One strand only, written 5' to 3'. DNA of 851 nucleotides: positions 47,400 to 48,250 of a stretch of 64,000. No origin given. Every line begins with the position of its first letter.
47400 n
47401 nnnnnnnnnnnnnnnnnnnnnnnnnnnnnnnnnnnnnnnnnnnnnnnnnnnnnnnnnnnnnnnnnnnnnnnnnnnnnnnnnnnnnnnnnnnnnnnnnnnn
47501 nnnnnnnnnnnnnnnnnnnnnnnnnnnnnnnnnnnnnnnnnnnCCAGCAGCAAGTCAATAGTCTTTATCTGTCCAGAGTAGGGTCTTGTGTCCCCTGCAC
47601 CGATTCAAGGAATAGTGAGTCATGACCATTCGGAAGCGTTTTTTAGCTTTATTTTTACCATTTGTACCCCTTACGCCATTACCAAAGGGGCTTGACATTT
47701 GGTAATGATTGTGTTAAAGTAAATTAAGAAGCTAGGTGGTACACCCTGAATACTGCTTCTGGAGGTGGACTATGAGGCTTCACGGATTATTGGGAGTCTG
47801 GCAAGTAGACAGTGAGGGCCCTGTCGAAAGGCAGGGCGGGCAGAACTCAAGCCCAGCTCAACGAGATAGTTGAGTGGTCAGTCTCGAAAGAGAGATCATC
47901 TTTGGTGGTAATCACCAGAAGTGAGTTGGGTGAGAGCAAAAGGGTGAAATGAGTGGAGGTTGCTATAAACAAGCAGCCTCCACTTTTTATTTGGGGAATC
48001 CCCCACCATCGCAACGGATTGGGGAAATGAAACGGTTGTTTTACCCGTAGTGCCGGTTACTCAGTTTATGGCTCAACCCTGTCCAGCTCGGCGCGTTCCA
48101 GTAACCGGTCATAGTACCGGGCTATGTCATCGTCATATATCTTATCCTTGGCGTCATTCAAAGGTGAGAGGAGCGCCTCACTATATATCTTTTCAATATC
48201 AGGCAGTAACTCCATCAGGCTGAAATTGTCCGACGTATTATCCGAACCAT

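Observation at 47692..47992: Orphan transcription unit: near-consensus promoter, GNRA-capped hairpin series, strong terminator, no annotated gene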

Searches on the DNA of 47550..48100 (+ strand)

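Call 4: search_rna_families(source=window, start=47550, end=48100, threshold=evalue, max_evalue=10, show_alignments=4)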
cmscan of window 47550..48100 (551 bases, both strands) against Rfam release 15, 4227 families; matches with E-value up to 10: 4.
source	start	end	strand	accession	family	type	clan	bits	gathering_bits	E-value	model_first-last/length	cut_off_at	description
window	47945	47992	+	RF03189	mir-1175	Gene; miRNA;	-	17.3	51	0.42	1-72/72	no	mir-1175 microRNA precursor family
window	47890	47989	+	RF04339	Plastid-psbJ-3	Cis-reg;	CL00152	17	61.7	2.8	1-125/125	no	Plastid-psbJ-3 3UTR RNA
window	47895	47997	+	RF03113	Poribacteria-1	Gene; sRNA;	-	15.2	74.2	5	1-107/107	no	Poribacteria-1 RNA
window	47808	47846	+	RF03167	c-di-GMP-I-GGC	Cis-reg; riboswitch;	CL00126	12.9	59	3.3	1-80/80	no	c-di-GMP-I-GGC riboswitch aptamer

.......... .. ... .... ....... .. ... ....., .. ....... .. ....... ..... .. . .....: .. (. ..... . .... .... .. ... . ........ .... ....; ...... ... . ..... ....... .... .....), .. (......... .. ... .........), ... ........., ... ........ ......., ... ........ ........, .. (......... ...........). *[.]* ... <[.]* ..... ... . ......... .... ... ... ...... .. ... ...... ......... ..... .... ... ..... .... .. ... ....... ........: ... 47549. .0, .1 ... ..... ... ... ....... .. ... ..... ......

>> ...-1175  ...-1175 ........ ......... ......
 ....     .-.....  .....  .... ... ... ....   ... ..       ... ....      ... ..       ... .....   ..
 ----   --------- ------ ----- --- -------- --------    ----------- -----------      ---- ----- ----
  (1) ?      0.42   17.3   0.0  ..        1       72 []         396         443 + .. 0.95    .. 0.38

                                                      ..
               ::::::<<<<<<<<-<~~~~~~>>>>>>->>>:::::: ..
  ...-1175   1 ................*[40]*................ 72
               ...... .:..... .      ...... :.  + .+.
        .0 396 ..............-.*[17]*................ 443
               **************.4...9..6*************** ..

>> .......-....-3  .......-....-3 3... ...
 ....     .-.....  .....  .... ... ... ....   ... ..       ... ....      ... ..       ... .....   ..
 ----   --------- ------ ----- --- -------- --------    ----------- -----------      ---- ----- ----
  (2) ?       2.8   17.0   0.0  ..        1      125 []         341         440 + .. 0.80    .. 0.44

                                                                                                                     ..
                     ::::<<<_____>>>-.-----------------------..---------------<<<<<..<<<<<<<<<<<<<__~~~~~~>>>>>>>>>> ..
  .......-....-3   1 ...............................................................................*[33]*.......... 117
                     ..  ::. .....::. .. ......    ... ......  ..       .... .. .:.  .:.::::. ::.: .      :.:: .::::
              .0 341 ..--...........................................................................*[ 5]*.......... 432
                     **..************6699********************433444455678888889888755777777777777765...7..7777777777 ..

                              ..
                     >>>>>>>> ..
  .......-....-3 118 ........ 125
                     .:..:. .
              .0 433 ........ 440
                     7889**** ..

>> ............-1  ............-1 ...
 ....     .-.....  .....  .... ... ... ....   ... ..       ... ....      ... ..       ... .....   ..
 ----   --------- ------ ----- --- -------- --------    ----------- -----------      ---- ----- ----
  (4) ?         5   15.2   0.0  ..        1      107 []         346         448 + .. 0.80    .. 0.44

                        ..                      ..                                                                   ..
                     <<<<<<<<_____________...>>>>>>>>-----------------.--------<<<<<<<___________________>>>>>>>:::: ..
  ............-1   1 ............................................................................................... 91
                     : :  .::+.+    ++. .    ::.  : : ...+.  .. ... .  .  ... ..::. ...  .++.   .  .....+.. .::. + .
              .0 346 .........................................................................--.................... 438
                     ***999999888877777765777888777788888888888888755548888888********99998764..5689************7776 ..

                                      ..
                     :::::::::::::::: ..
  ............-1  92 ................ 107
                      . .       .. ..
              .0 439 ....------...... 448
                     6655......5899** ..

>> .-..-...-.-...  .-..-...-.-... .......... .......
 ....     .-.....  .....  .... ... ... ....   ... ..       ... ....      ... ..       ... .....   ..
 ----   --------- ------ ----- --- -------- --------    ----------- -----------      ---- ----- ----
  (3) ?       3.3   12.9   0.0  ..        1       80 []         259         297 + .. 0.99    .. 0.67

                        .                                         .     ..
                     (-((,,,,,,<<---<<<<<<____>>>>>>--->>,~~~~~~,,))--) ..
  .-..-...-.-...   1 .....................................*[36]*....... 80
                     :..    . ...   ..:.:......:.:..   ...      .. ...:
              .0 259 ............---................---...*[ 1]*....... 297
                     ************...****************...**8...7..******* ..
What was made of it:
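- On Any Rfam 15 family: Region 47550-48100 at E<=10: four chance hits of 13-17 bits against thresholds of 51-74 (call 4).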

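Call 47: build_rna_model(alignment_id=A3, structure=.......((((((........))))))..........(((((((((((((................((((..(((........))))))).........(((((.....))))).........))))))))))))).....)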
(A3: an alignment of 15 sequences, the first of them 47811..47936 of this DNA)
Model R1 built from alignment A3 (15 sequences, 141 columns); structure: as given.
model positions 127; base pairs 31; branch points 2; effective number of sequences 2.03; information 0.59 bits per position. Calibrated on 0.2 Mb of random sequence (short: E-values are rough).
structure used (alignment columns):
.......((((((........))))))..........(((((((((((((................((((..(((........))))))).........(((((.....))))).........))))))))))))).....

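Call 48: search_with_rna_model(model_id=R1, sources=[window, L001, L002, L003, L004, L005, L015, L016, L017, L018, L019, L020, L021, L022, L023, L024, L025, L026, L027, L028, L029, L030, L031, L032], max_evalue=1, make_alignment=true)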
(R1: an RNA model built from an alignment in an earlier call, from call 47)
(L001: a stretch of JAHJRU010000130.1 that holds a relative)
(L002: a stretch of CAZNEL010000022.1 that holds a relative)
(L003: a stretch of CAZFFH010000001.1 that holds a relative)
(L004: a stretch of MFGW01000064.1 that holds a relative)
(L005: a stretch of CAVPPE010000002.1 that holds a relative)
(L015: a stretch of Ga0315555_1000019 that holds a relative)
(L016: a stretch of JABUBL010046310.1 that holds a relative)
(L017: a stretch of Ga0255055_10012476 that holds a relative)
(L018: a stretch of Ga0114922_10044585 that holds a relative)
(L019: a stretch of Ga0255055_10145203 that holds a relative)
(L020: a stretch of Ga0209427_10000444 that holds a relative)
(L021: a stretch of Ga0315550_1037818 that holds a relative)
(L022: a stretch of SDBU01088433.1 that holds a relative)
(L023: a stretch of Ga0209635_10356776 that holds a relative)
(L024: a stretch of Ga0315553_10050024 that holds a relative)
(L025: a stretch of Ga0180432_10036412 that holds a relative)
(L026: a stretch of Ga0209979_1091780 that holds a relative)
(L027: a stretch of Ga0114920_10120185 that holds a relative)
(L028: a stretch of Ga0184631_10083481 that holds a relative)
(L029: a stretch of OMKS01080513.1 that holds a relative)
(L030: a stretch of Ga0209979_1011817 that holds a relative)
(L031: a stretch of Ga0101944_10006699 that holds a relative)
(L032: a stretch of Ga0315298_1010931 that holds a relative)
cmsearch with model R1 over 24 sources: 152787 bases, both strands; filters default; matches with E-value up to 1: 19.
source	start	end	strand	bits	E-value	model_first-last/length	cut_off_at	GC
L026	276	406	+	119.7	3.8e-27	1-127/127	no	0.52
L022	2557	2684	+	118.1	9.4e-27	1-127/127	no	0.52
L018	220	346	+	118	9.9e-27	1-127/127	no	0.46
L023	986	1110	+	117.9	1.1e-26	1-127/127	no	0.53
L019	386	514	+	116.9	1.9e-26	1-127/127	no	0.47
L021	639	768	+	116.5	2.4e-26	1-127/127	no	0.53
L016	420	548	+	115.3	4.5e-26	1-127/127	no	0.53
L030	1743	1870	+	113.2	1.5e-25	1-127/127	no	0.55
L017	1587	1713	+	112.6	2.1e-25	1-127/127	no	0.47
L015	3076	3201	+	109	1.5e-24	1-127/127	no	0.48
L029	48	171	+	106.5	6.2e-24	1-127/127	no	0.57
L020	3040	3167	+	102.8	5.1e-23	1-127/127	no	0.6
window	47811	47937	+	100.3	2.1e-22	1-127/127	no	0.54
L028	231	352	+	90.7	4.6e-20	1-127/127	no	0.53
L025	196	325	+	90.3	5.5e-20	1-127/127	no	0.58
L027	1653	1696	+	38.3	2.6e-07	1-44/127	3'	0.59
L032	3041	3116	+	17.6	0.029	1-127/127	no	0.41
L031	3041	3111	+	16.7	0.047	1-127/127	no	0.42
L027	1639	1683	-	11.9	0.7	1-127/127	no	0.6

Alignment A4: 19 matches aligned to the model, 155 columns, each read 5' to 3' on its own strand. Consensus structure (alignment columns), stored with it:
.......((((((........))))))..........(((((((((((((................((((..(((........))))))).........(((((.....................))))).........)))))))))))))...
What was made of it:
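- Covariance model R1 finds exactly one full copy per locus at 90-120 bits, and 100 bits in the window (call 48).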

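Call 58: build_rna_model(alignment_id=A5, structure=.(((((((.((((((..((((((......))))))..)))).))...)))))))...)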
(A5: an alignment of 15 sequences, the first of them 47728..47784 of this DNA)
Model R2 built from alignment A5 (15 sequences, 57 columns); structure: as given.
model positions 56; base pairs 19; branch points 0; effective number of sequences 9.17; information 0.993 bits per position. Calibrated on 0.2 Mb of random sequence (short: E-values are rough).
structure used (alignment columns):
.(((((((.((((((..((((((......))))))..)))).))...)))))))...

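Call 59: search_with_rna_model(model_id=R2, sources=[window, L015, L016, L017, L018, L019, L020, L021, L022, L023, L024, L025, L026, L027, L028, L029, L030, L031, L032], max_evalue=0.1, make_alignment=true)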
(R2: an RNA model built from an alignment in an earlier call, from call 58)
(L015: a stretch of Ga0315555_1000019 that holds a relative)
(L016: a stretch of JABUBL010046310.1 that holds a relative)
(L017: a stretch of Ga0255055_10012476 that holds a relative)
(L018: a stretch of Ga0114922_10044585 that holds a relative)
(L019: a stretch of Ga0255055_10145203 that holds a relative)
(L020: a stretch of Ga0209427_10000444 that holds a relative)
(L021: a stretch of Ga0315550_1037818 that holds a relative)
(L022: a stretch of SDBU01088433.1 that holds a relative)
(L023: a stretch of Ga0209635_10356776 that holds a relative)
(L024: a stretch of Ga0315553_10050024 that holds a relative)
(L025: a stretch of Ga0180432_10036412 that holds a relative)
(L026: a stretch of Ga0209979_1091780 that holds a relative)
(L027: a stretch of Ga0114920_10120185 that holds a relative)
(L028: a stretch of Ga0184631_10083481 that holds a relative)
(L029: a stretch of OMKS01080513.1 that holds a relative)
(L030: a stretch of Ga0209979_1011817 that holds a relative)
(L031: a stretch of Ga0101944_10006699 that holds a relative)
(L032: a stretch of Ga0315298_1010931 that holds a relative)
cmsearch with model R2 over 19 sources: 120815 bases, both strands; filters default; matches with E-value up to 0.1: 17.
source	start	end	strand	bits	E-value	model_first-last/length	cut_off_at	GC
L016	339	393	+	75.1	4.2e-16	1-56/56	no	0.51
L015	2994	3049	+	74.8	5e-16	1-56/56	no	0.46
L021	558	612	+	73.7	9.3e-16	1-56/56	no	0.55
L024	2268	2322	+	73.7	9.3e-16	1-56/56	no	0.55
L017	1506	1560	+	73.6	1e-15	1-56/56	no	0.53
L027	1572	1626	+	73.5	1e-15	1-56/56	no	0.51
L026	195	249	+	72.6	1.8e-15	1-56/56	no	0.55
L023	904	959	+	72.5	1.8e-15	1-56/56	no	0.48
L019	305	359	+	71.5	3.3e-15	1-56/56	no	0.49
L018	139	193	+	71.3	3.6e-15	1-56/56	no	0.51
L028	150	204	+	70.3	6.2e-15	1-56/56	no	0.47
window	47729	47784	+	56.7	1.3e-11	1-56/56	no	0.52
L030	1661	1716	+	55.4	2.8e-11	1-56/56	no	0.52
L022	2475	2530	+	53.5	8.1e-11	1-56/56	no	0.59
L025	118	169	+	47.1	2.9e-09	1-56/56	no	0.62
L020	2962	3013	+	43.6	2.1e-08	1-56/56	no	0.58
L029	1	21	+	25.3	0.00064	36-56/56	5'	0.43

Alignment A6: 17 matches aligned to the model, 56 columns, each read 5' to 3' on its own strand. Consensus structure (alignment columns), stored with it:
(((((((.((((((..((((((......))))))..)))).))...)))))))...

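Call 73: search_with_rna_model(model_id=R1, source=L033, max_evalue=1, show_alignments=1)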
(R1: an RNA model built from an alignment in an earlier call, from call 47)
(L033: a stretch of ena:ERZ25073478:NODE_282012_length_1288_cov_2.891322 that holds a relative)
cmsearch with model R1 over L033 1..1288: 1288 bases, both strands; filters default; matches with E-value up to 1: 1.
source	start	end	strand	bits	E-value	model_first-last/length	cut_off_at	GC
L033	366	494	+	97.4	8.9e-24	1-127/127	no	0.59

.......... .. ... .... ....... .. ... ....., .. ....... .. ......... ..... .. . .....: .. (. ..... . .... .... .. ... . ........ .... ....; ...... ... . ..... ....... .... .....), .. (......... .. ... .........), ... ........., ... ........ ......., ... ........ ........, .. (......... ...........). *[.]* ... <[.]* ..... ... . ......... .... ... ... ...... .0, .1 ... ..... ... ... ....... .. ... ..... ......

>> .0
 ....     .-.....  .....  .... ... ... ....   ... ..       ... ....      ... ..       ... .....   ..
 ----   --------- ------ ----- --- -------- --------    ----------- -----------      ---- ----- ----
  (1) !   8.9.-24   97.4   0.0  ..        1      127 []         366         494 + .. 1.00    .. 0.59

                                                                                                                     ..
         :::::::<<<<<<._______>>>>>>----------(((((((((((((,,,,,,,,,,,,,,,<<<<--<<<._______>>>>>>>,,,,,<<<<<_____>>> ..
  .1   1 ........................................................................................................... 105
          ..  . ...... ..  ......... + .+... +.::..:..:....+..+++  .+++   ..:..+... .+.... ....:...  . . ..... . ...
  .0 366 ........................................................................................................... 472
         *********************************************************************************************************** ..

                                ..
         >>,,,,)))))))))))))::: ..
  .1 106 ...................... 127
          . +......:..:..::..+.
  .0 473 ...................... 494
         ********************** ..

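Call 74: search_rna_families(sources=[L016, L019, L028, L033, L023, L026], threshold=evalue, max_evalue=1)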
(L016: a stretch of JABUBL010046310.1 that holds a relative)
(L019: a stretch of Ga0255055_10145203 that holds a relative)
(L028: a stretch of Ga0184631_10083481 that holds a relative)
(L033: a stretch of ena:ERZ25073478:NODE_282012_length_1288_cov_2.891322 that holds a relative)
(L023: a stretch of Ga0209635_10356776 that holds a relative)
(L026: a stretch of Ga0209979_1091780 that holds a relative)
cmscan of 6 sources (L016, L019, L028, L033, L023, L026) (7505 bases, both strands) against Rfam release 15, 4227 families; matches with E-value up to 1: 0.
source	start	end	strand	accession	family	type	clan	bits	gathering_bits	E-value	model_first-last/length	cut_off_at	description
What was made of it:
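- On Any Rfam 15 family: Six homologous loci at E<=1: no hits (call 74).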

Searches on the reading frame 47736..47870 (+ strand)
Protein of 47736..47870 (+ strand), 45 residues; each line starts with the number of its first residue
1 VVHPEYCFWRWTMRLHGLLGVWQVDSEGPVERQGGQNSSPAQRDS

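Call 41: find_homologous_proteins(query=window:47736-47870:+, max_evalue=10)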
Query seq(45 aa): no candidate shares three 5-residue words with the query. No homologue found.
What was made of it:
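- Tried and rejected: The 45-aa version shares no words with any protein (call 41).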
